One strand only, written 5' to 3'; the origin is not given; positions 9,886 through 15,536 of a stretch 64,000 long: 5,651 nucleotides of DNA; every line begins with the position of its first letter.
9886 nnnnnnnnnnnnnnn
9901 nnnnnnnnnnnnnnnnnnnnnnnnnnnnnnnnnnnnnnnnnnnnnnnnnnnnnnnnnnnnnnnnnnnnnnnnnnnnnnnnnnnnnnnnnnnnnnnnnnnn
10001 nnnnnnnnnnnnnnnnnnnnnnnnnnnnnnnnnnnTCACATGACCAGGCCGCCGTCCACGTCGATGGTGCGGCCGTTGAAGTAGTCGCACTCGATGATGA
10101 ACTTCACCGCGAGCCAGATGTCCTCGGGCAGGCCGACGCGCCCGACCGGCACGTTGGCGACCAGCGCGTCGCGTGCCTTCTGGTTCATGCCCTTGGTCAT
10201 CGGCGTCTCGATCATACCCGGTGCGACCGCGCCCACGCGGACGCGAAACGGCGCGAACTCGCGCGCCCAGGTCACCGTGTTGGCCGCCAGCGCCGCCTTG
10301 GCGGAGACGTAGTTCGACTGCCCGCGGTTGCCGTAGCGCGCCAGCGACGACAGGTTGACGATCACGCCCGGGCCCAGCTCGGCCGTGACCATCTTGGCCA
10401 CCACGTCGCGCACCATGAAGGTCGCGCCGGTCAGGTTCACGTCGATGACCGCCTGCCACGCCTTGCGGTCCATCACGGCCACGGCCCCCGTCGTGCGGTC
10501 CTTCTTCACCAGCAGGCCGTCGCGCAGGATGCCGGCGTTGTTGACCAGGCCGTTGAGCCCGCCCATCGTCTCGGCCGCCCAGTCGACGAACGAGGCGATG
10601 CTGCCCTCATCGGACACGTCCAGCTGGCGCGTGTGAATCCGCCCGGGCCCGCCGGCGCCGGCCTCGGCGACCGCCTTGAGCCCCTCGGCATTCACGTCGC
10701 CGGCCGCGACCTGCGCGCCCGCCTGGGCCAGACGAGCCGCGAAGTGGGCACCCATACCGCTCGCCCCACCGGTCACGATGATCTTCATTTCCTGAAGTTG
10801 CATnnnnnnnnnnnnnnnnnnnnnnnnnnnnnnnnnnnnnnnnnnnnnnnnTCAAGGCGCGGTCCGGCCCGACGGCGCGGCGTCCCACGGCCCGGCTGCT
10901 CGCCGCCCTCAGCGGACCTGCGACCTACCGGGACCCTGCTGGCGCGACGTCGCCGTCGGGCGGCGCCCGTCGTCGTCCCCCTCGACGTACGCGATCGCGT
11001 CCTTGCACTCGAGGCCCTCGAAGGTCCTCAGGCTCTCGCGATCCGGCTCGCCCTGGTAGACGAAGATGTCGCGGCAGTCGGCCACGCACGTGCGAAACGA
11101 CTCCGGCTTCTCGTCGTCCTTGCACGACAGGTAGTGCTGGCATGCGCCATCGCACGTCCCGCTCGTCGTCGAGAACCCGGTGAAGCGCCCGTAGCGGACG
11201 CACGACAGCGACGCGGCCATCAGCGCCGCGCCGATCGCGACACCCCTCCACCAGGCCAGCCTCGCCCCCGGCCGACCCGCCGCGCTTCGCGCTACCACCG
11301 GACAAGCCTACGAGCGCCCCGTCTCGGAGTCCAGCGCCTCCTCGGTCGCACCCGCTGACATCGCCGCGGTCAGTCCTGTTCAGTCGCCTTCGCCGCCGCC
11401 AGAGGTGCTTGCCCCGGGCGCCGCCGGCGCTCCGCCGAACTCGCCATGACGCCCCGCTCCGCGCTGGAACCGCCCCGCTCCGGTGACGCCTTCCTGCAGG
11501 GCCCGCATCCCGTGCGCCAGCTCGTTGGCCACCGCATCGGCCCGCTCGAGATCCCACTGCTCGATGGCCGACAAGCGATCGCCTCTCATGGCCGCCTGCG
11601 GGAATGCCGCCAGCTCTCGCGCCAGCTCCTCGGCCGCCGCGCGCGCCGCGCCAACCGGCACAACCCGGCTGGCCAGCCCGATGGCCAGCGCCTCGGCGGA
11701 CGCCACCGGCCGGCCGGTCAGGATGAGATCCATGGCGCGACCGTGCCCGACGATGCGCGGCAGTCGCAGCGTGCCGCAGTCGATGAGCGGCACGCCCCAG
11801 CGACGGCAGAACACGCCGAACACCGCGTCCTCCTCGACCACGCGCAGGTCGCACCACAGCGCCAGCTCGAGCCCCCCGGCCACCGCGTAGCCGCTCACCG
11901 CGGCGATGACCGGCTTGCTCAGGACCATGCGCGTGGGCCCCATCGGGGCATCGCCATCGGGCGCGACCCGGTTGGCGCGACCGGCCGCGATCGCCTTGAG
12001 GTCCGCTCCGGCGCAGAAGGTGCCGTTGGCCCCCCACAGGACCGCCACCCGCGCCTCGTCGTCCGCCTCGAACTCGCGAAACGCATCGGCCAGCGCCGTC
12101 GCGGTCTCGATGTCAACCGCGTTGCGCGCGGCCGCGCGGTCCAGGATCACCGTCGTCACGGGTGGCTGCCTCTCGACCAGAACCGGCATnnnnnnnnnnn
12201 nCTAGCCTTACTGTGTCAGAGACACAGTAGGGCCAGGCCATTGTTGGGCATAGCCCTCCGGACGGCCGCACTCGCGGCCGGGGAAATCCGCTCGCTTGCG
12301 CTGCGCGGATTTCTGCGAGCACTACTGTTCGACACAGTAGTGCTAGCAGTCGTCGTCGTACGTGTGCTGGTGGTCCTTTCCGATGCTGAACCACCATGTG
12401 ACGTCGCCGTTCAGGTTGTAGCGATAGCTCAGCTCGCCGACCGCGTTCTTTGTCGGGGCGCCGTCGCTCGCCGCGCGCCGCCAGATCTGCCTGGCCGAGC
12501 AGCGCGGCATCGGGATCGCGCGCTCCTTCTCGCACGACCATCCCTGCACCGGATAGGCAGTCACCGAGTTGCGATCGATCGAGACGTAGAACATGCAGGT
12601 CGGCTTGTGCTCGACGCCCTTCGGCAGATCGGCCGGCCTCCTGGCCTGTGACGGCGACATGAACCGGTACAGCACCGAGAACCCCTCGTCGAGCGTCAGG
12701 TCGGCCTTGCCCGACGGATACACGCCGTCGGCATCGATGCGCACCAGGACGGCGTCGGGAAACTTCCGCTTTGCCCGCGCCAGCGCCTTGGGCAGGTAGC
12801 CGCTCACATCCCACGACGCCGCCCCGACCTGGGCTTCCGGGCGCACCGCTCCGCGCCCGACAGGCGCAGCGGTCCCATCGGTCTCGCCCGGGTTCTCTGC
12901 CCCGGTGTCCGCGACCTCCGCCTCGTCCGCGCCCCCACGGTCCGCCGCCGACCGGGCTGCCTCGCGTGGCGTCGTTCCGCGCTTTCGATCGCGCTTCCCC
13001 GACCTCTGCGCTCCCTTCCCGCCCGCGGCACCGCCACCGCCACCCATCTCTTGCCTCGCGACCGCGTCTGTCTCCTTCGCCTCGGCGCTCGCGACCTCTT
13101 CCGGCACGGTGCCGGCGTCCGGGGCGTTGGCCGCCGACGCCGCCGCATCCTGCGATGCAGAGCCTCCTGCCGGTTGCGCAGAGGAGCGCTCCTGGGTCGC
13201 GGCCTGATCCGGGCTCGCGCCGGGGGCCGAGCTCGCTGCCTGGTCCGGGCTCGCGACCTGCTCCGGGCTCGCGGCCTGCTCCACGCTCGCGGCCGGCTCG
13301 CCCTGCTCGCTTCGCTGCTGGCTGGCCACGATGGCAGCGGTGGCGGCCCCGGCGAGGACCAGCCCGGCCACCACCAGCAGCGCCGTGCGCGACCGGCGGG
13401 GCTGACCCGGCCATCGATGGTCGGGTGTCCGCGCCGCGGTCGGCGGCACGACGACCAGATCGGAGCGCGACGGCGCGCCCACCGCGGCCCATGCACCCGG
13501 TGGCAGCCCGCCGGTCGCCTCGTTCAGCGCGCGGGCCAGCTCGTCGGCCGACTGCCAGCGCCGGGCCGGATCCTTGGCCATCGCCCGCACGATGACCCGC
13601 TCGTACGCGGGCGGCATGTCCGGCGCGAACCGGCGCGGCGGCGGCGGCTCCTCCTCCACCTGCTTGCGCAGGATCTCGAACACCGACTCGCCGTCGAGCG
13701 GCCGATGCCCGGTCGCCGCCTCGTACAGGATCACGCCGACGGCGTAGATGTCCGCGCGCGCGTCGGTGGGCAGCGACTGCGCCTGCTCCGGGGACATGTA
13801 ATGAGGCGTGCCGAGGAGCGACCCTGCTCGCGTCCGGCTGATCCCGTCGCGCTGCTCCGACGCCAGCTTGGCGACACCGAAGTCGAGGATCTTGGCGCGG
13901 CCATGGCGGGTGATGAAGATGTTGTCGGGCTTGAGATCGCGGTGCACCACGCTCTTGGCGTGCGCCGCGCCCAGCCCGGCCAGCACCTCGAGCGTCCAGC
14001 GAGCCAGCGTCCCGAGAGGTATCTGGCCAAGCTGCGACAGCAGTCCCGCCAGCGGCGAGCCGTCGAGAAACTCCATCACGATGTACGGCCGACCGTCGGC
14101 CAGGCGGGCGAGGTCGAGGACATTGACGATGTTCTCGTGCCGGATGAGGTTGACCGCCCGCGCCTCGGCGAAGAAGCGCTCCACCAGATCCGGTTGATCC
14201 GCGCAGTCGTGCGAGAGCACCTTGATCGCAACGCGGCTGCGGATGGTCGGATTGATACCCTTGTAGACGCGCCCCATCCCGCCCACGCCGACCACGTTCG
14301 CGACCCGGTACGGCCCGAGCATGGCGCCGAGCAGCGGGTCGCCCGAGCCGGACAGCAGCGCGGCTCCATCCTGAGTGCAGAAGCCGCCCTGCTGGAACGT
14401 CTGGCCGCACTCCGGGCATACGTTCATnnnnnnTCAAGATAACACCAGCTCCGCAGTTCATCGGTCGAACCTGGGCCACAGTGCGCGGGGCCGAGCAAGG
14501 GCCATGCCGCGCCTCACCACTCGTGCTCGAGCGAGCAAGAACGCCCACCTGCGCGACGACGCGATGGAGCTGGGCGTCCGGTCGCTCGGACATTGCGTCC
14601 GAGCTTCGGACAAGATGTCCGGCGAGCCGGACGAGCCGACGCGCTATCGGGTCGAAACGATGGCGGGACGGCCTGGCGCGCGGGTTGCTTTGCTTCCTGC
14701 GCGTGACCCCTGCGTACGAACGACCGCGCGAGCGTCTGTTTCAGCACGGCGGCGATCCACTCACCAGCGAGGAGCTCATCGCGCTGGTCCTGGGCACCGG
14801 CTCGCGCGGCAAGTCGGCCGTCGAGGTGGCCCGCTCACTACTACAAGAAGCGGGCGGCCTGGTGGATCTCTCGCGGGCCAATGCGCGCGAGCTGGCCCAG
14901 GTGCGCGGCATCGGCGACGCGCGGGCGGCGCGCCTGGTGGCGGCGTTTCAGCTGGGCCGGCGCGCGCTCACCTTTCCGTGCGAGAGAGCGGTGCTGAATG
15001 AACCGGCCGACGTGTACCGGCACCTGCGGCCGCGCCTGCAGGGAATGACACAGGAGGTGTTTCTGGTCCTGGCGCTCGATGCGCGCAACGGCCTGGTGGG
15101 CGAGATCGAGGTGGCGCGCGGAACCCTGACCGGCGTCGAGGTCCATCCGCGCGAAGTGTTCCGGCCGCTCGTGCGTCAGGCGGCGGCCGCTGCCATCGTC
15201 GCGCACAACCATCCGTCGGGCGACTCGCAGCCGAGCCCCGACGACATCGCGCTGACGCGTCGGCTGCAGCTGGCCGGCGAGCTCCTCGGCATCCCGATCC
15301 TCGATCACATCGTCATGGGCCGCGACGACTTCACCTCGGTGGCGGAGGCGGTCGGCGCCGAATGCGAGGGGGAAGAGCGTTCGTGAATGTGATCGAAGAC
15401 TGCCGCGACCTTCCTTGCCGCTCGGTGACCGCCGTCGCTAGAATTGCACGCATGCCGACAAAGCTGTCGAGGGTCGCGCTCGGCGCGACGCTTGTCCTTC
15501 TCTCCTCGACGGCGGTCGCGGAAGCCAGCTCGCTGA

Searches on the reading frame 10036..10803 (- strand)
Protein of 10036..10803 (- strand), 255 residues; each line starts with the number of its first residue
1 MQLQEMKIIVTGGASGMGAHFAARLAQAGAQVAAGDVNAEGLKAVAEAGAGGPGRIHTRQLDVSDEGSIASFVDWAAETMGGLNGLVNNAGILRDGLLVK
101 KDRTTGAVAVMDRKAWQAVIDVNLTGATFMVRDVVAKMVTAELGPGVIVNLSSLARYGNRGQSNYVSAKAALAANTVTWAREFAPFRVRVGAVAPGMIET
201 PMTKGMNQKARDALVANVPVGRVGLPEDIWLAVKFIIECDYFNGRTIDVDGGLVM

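Call 12: search_protein_families(library=pfam, proteins=[window:10036-10803:-], max_evalue=0.001)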
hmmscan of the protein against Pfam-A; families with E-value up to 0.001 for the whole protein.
window:10036-10803:- (255 aa): 4 families
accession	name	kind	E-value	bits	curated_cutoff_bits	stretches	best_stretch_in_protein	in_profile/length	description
PF13561.12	adh_short_C2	-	3e-46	158.4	27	1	14-253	3-235/236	Enoyl-(Acyl carrier protein) reductase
PF00106.31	adh_short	-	1.4e-43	149.1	26.6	1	8-209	3-193/195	short chain dehydrogenase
PF08659.16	KR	-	4.6e-10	40.1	22.6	1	8-175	3-159/180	KR domain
PF01370.27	Epimerase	-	0.00025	21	20.9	0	8-74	1-61/240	NAD dependent epimerase/dehydratase family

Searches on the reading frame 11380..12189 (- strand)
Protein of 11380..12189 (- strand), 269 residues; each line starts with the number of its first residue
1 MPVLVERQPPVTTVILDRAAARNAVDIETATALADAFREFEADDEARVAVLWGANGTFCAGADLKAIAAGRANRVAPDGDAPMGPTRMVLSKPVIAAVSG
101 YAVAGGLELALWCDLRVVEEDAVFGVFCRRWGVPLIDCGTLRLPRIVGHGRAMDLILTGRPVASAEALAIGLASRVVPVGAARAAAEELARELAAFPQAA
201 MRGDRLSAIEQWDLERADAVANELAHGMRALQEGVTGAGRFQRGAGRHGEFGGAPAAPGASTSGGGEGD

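Call 12: search_protein_families(library=pfam, proteins=[window:11380-12189:-], max_evalue=0.001)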
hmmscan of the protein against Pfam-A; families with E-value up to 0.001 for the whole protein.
window:11380-12189:- (269 aa): 2 families
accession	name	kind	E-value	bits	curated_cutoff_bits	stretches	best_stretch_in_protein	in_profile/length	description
PF00378.25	ECH_1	-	8.9e-40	137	27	1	10-202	5-199/251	Enoyl-CoA hydratase/isomerase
PF16113.10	ECH_2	-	6.7e-19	69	27.2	1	12-192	2-187/335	Enoyl-CoA hydratase/isomerase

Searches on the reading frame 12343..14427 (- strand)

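Call 12: search_protein_families(library=pfam, proteins=[window:12343-14427:-], max_evalue=0.001)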
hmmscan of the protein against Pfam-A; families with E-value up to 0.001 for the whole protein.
window:12343-14427:- (694 aa): 4 families
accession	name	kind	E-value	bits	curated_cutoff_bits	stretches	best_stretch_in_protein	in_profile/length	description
PF00069.31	Pkinase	-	2.4e-46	158.7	31.7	1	40-293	1-254/263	Protein kinase domain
PF07714.23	PK_Tyr_Ser-Thr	-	1.8e-31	109.8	23.1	1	43-291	4-249/258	Protein tyrosine and serine/threonine kinase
PF03109.22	ABC1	-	0.00024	20.8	22.9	0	115-190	144-218/244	ABC1 atypical kinase-like domain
PF01636.29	APH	-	0.00027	21.2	23.2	1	69-187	81-198/239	Phosphotransferase enzyme family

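Call 70: search_protein_families(library=padloc, proteins=[window:12343-14427:-], max_evalue=0.00001)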
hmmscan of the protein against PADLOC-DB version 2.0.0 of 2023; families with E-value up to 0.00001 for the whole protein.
window:12343-14427:- (694 aa): 33 families (the best 25 are shown)
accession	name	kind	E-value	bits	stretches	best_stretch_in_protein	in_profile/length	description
PDLC04042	PD-T4-6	-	1.5e-87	291.9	1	37-307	8-275/292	-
PDLC04043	PD-T4-6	-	7.9e-84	280.3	1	35-445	12-408/452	-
PDLC04061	PD-T4-6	-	8.4e-82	274.3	1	37-459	15-469/510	-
PDLC04053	PD-T4-6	-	1.1e-79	266.1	1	35-311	6-278/311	-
PDLC04060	PD-T4-6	-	3.7e-76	255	1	36-303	6-268/486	-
PDLC04041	PD-T4-6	-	2.5e-75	252.4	1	34-445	24-383/443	-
PDLC04054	PD-T4-6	-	3.8e-74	248.2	1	37-345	10-314/347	-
PDLC04047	PD-T4-6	-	2.8e-70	235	1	36-303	8-271/327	-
PDLC04052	PD-T4-6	-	4.5e-69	231.9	1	39-453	10-420/496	-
PDLC04039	PD-T4-6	-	1.1e-68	230.3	1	30-420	6-374/458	-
PDLC04057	PD-T4-6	-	4.3e-68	228.3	1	36-304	6-270/443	-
PDLC04138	mad6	-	5.4e-63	211.9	1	40-303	53-312/659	mads_6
PDLC04040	PD-T4-6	-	9e-63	210.8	1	45-336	1-297/547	-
PDLC04048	PD-T4-6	-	2.2e-61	206.2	1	38-304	10-272/354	-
PDLC01088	C3a189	-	3.9e-60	202.3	1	45-399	4-320/840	kinase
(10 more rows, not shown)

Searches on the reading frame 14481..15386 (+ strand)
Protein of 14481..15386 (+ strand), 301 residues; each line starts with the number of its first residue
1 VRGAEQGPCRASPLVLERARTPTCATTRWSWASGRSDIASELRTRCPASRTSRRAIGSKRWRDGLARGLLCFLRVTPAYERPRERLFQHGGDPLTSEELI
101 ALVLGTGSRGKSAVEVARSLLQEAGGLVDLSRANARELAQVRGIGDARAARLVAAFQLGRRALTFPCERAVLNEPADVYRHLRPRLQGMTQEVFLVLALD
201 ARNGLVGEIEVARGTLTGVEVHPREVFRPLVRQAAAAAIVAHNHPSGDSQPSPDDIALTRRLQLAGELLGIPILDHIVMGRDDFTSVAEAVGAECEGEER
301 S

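Call 45: search_protein_families(library=pfam, proteins=[window:14481-15386:+], max_evalue=0.0001)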
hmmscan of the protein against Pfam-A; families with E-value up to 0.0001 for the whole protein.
window:14481-15386:+ (301 aa): 2 families
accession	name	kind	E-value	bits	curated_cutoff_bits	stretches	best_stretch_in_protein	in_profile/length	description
PF04002.20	RadC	-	5.8e-39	133.2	22.1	1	173-289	2-118/121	RadC-like JAB domain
PF20582.4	UPF0758_N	-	9.4e-23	80.5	27.1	1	76-150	4-77/77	UPF0758 N-terminal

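Call 70: search_protein_families(library=padloc, proteins=[window:14481-15386:+], max_evalue=0.00001)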
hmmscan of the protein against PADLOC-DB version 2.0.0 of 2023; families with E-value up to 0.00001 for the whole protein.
window:14481-15386:+ (301 aa): 0 families

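Call 71: search_protein_families(library=ncbifam, proteins=[window:14481-15386:+], max_evalue=0.00001)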
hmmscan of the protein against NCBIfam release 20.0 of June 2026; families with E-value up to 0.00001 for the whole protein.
window:14481-15386:+ (301 aa): 2 families
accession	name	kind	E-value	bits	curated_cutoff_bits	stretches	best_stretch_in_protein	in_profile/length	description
NF000642.1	PRK00024.1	equivalog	2.3e-66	223.5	180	1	83-290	1-209/212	RadC family protein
TIGR00608.1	radc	subfamily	8.6e-58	195.6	133.85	1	81-289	1-214/218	RadC family protein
